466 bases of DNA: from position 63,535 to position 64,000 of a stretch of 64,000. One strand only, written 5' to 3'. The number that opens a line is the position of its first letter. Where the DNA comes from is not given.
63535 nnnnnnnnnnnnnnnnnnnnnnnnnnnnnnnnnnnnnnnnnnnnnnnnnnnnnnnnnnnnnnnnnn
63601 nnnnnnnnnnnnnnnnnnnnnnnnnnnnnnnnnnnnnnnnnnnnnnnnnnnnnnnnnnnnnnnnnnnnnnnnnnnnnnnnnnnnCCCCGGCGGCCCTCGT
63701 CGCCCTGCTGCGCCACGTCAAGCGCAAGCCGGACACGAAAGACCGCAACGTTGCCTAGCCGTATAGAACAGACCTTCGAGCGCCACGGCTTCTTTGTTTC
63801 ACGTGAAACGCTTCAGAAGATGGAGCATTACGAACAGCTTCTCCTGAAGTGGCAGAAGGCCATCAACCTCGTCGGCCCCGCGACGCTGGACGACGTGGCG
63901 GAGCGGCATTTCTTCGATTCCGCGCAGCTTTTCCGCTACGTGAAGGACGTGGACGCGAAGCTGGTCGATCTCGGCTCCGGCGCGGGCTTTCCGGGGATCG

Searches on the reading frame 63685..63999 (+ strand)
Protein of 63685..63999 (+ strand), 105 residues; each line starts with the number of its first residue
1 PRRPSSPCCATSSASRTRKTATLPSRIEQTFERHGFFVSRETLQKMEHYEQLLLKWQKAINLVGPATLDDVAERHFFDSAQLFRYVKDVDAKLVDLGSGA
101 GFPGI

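Call 29: search_protein_families(library=ncbifam, proteins=[window:63685-63999:+], max_evalue=0.01)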
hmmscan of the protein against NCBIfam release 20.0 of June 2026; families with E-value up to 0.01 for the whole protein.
window:63685-63999:+ (105 aa): 1 family
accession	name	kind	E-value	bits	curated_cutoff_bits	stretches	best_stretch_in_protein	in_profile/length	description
TIGR00138.1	rsmG_gidB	equivalog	2.9e-16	59.7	99.5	1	46-105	1-60/183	16S rRNA (guanine(527)-N(7))-methyltransferase RsmG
